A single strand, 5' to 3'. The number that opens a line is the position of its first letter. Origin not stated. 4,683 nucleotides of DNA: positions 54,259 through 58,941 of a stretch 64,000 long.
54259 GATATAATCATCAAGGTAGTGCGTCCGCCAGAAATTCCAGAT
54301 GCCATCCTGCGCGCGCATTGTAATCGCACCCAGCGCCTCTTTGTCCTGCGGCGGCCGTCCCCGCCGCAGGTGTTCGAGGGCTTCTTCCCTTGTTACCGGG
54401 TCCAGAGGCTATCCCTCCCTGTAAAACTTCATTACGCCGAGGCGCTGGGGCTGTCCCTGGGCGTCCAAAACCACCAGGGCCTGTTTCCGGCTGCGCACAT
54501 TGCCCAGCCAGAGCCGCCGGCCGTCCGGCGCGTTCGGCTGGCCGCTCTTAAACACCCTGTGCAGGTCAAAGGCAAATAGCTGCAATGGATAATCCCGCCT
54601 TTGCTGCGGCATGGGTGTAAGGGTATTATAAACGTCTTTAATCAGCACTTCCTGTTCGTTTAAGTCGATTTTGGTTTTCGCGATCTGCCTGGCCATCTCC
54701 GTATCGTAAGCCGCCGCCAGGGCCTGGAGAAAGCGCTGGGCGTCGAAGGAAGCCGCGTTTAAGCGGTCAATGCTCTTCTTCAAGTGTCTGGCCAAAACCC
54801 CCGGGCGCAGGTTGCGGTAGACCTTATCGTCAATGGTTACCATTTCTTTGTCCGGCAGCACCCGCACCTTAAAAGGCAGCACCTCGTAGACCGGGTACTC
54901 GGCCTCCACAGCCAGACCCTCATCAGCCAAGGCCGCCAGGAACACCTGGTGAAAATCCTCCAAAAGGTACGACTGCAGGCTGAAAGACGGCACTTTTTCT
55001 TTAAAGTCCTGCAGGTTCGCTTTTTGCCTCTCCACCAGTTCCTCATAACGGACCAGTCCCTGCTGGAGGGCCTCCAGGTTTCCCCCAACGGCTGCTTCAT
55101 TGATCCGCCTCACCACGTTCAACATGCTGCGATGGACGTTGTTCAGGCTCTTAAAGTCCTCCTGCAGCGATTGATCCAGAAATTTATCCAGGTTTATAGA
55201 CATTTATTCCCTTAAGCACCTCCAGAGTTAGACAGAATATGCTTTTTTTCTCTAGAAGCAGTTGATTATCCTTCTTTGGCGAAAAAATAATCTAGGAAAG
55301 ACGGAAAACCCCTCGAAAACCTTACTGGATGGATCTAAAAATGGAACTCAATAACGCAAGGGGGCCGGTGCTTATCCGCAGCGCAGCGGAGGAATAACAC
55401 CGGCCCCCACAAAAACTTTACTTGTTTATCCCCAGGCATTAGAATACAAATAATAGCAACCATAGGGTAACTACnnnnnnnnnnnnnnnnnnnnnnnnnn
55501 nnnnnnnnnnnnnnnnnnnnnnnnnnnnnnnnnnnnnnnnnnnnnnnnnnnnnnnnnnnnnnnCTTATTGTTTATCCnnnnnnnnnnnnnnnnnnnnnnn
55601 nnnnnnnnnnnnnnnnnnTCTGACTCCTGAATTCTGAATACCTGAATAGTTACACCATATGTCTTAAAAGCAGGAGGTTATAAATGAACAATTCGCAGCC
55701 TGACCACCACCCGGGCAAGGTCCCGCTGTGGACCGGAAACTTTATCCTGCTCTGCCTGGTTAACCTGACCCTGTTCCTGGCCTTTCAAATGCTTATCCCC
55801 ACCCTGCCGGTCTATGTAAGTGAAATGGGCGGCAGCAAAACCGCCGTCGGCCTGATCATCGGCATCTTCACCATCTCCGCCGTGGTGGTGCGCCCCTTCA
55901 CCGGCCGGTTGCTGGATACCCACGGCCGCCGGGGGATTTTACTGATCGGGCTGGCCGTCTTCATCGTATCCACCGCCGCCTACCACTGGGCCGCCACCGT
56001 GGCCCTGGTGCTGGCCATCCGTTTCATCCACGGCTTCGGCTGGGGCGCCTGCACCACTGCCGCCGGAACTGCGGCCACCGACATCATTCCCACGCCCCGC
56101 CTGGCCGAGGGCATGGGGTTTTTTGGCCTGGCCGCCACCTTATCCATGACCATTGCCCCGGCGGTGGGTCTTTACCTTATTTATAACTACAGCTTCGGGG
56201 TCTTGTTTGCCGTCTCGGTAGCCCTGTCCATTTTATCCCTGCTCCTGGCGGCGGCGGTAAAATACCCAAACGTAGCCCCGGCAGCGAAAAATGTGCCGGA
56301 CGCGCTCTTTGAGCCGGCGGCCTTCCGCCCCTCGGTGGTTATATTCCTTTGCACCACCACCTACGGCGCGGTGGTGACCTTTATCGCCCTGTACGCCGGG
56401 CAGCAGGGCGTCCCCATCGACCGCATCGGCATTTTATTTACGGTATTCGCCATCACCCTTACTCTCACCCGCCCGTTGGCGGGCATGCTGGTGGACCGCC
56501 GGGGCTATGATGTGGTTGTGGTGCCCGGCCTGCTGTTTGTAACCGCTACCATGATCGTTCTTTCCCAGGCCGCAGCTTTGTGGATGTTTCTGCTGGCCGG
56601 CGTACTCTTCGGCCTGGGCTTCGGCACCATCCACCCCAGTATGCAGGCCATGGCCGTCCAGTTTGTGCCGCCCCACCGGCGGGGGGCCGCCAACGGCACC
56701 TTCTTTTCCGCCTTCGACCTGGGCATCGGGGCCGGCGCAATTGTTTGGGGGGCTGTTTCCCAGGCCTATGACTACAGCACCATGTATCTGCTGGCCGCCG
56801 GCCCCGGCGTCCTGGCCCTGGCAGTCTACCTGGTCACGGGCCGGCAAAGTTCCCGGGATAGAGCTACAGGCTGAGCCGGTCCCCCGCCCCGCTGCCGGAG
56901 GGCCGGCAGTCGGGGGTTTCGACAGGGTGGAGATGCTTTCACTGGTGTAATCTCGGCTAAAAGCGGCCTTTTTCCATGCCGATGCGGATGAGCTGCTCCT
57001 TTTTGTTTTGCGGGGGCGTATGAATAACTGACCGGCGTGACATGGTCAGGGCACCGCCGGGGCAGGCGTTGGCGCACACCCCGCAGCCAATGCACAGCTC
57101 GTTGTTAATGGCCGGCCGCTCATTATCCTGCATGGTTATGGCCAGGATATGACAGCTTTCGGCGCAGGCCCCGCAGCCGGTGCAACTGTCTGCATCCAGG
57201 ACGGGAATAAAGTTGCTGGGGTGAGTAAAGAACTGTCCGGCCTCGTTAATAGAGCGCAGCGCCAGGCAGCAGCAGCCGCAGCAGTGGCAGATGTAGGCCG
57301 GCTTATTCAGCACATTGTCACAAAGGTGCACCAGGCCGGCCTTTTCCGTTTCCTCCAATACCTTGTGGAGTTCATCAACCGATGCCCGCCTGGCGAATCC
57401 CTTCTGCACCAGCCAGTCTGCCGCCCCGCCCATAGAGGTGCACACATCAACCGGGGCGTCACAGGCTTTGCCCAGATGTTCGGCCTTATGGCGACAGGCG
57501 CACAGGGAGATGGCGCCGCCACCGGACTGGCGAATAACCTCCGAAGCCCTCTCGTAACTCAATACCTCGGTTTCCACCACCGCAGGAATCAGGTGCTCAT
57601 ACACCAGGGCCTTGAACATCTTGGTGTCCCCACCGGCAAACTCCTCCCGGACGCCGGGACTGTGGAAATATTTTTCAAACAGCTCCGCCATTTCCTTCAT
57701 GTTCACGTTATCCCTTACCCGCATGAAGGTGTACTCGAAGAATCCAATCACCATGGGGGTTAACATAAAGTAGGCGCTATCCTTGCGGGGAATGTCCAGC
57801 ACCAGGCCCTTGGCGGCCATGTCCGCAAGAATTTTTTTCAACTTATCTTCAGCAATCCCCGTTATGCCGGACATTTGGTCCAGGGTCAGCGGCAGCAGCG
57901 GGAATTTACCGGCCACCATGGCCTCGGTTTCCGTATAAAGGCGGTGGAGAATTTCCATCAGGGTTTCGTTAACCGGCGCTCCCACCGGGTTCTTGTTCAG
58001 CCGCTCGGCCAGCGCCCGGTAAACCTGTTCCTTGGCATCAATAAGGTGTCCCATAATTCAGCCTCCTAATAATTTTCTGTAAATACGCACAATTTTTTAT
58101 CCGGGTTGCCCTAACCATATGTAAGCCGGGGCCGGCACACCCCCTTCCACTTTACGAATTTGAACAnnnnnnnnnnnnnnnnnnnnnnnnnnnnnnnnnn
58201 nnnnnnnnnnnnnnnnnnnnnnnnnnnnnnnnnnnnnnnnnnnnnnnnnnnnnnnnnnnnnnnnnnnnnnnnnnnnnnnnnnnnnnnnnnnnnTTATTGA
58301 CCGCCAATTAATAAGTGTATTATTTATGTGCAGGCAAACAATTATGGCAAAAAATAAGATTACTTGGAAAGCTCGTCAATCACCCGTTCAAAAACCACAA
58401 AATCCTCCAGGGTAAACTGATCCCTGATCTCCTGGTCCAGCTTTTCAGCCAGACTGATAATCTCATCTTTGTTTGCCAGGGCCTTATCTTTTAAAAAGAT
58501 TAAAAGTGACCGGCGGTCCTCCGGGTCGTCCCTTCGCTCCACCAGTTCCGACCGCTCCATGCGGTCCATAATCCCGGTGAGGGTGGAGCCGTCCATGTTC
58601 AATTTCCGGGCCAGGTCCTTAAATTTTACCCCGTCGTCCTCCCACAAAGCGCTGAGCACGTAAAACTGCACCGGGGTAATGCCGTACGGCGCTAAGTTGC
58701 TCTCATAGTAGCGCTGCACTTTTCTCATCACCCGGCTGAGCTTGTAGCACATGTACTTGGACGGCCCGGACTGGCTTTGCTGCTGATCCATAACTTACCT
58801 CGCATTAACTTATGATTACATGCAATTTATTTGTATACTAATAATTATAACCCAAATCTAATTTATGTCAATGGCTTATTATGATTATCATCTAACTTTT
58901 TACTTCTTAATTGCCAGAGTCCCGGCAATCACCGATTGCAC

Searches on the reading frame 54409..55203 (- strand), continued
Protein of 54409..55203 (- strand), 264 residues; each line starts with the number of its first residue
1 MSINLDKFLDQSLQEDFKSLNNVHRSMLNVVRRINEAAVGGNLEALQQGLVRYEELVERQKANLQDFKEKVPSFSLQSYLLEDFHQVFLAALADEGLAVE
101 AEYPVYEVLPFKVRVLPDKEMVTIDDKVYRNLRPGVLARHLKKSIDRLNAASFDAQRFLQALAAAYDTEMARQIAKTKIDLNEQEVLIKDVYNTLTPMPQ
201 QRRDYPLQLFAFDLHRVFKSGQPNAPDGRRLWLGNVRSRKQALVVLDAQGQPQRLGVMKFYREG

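Call 96: search_protein_families(library=pfam, proteins=[L002:5637-6428:+, L066:8180-9826:-], max_evalue=1)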
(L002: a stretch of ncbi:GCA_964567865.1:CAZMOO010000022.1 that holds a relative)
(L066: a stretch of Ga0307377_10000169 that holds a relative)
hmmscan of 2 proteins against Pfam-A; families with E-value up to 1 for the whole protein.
L002:5637-6428:+ (264 aa): 2 families
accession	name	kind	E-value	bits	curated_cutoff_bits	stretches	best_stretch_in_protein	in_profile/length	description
PF01396.24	Zn_ribbon_Top1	-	3.6e-07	30.3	32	1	180-208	4-32/39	Topoisomerase DNA binding C4 zinc finger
PF13408.12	Zn_ribbon_recom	-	0.00094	19.9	25.3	1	178-207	6-40/58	Recombinase zinc beta ribbon domain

L066:8180-9826:- (548 aa): 8 families
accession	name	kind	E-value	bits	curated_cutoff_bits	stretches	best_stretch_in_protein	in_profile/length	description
PF04851.21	ResIII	-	7.1e-20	72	22.5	1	26-192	3-163/164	Type III restriction enzyme, res subunit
PF00271.37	Helicase_C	-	4e-15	56.5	23.5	1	314-419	5-108/110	Helicase conserved C-terminal domain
PF00270.35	DEAD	-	3.1e-11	43.7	26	1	31-194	4-162/167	DEAD/DEAH box helicase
PF16203.11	ERCC3_RAD25_C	-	5.3e-08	32.9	27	1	300-423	34-154/248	ERCC3/RAD25/XPB C-terminal helicase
PF22590.2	Cas3-like_C_2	-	9.3e-07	29.5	27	1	325-420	2-104/106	CRISPR-associated nuclease/helicase Cas3, C-terminal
PF11285.13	DUF3086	-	0.00034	20.2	24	1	22-113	132-222/277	Protein of unknown function (DUF3086)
PF18766.7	SWI2_SNF2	-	0.0032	17.6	26.7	1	40-223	16-186/221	SWI2/SNF2 ATPase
PF00176.29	SNF2-rel_dom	-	0.065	12.8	24.9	1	51-116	26-90/290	SNF2-related domain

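Call 101: list_cluster_members(proteins=[P0057, P0059, P0060, P0061, P0063, P0064, P0065, P0068, P0072, P0076])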
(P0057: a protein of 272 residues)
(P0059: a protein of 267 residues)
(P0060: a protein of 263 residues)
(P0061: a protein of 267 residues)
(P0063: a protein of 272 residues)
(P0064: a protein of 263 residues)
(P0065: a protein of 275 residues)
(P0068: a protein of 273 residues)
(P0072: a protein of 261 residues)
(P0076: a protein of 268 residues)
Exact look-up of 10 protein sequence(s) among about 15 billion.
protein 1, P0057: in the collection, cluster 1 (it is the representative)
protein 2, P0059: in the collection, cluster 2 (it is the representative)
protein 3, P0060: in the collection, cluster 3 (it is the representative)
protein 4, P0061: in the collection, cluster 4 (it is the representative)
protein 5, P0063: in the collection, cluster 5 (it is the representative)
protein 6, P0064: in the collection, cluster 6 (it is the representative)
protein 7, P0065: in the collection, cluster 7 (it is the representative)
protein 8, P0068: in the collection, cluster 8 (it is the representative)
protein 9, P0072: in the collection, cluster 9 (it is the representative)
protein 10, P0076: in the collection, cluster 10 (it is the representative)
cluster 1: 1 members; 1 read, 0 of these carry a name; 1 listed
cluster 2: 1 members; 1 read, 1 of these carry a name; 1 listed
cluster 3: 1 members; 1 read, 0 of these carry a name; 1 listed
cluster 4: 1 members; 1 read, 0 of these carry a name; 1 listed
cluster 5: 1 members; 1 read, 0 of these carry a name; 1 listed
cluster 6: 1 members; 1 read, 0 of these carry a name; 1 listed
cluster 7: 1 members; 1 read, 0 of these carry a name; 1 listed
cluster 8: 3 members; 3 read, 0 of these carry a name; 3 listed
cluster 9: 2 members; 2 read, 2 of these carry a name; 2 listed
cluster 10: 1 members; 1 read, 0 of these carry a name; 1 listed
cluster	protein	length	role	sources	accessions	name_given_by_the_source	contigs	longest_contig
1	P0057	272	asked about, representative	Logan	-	-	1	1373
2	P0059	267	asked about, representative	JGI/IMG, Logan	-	hypothetical protein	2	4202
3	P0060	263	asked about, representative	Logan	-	-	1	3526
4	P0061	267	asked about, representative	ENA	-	-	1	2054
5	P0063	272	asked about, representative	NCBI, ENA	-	-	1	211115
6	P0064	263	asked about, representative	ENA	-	-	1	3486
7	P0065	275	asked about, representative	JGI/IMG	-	-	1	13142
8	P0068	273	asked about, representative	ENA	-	-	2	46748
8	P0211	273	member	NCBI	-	-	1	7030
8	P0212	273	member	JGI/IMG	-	-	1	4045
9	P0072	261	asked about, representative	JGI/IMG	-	hypothetical protein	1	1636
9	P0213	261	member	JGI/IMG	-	hypothetical protein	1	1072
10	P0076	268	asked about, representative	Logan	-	-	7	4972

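Call 102: find_encoding_contigs(protein=P0063, flank=10000, max_places=1)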
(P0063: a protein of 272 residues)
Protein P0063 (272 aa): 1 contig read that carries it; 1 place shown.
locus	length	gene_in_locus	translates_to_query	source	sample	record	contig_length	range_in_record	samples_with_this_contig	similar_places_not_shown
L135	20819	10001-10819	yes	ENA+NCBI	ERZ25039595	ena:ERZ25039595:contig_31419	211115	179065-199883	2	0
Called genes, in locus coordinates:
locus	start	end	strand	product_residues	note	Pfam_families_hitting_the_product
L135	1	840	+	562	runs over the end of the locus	PF00496:SBP_bac_5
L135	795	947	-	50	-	-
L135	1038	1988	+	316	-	PF19300:BPD_transp_1_N, PF00528:BPD_transp_1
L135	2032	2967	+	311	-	PF12911:OppC_N, PF00528:BPD_transp_1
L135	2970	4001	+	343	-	PF00005:ABC_tran, PF02463:SMC_N (weak), PF13304:AAA_21 (faint), PF08352:oligo_HPY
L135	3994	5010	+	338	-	PF00005:ABC_tran, PF13304:AAA_21 (faint), PF08352:oligo_HPY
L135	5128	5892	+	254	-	PF00106:adh_short, PF08659:KR, PF13561:adh_short_C2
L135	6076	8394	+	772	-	PF01315:Ald_Xan_dh_C, PF02738:MoCoBD_1, PF20256:MoCoBD_2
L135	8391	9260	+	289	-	PF00941:FAD_binding_5, PF03450:CO_deh_flav_C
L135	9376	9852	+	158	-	PF00111:Fer2 (weak), PF01799:Fer2_2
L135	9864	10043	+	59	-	-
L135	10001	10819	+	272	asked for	-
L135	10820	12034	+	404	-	PF10923:BrxC_BrxD, PF13191:AAA_16 (faint)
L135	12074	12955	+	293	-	PF10923:BrxC_BrxD, PF13401:AAA_22 (weak)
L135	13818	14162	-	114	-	-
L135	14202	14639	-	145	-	-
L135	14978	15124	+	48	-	-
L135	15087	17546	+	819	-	PF13620:CarboxypepD_reg (weak), PF13715:CarbopepD_reg_2 (faint), PF00188:CAP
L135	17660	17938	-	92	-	PF00512:HisKA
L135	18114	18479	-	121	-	PF00072:Response_reg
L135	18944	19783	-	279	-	PF01609:DDE_Tnp_1 (weak)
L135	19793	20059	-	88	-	PF05598:DUF772 (faint)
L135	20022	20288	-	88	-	-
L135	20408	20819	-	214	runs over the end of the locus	PF02223:Thymidylate_kin, PF13521:AAA_28 (weak)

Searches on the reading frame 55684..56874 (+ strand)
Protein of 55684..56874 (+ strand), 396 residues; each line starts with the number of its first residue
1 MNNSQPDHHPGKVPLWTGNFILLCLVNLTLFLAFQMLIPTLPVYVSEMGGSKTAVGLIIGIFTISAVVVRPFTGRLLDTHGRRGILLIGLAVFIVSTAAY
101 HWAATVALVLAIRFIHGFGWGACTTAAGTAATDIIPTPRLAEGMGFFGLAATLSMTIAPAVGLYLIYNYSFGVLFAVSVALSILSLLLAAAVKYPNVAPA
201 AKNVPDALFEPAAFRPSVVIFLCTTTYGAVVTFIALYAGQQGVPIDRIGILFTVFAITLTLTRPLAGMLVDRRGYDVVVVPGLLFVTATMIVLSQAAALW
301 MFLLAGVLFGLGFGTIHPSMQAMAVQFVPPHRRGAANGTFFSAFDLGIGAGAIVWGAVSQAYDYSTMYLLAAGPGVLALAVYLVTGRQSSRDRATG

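Call 58: search_protein_families(library=pfam, proteins=[window:55684-56874:+], max_evalue=0.001)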
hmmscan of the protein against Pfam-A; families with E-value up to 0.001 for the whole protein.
window:55684-56874:+ (396 aa): 4 families
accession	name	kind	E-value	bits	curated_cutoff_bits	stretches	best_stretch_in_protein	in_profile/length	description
PF07690.21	MFS_1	-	7.4e-52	176.8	33.4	2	23-243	1-234/347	Major Facilitator Superfamily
PF12832.13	MFS_1_like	-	7.6e-16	58.6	25.2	2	168-368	151-371/373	MFS_1 like family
PF00083.30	Sugar_tr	-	2.2e-10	40.5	22.3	1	44-189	37-188/452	Sugar (and other) transporter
PF03209.21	PUCC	-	0.0003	20.4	21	0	288-370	81-159/401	PUCC protein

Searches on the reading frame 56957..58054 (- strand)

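Call 58: search_protein_families(library=pfam, proteins=[window:56957-58054:-], max_evalue=0.001)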
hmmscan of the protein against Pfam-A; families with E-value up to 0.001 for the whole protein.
window:56957-58054:- (365 aa): 8 families
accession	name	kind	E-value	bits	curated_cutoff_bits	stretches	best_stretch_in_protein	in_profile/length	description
PF12838.12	Fer4_7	-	2.8e-11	44.1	27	2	290-335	1-52/52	4Fe-4S dicluster domain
PF12837.12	Fer4_6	-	7.3e-11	41.9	25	2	314-336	2-24/24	4Fe-4S binding domain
PF00037.32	Fer4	-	7.4e-11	41.8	21.1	2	315-337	2-24/24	4Fe-4S binding domain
PF14697.11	Fer4_21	-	4.8e-09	36.6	35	1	286-338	3-59/59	4Fe-4S dicluster domain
PF12797.12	Fer4_2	-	1.6e-08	34.4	24.5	2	313-332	2-21/22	4Fe-4S binding domain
PF13187.11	Fer4_9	-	1e-07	32.3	27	1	291-335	2-51/52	4Fe-4S dicluster domain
PF13237.11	Fer4_10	-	2.4e-07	31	25.5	1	284-332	2-53/53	4Fe-4S dicluster domain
PF12800.12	Fer4_4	-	0.00039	21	24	0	319-333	2-16/17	4Fe-4S binding domain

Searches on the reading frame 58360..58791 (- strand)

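Call 58: search_protein_families(library=pfam, proteins=[window:58360-58791:-], max_evalue=0.001)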
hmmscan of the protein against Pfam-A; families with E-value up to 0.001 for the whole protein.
window:58360-58791:- (143 aa): 5 families
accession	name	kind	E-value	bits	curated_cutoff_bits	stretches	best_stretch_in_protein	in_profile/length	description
PF01047.28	MarR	-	4e-17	62.3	24.6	1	38-95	1-58/59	MarR family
PF12802.13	MarR_2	-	2.6e-14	53.6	27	1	36-95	1-61/61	MarR family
PF22381.2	Staph_reg_Sar_Rot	-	6.6e-07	29.8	27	1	28-111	2-85/85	Transcriptional regulator SarA/Rot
PF13463.12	HTH_27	-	3.6e-06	27.6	22.2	1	39-98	2-62/68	Winged helix DNA-binding domain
PF13412.12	HTH_24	-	7e-06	26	21.9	1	45-85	8-48/48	Winged helix-turn-helix DNA-binding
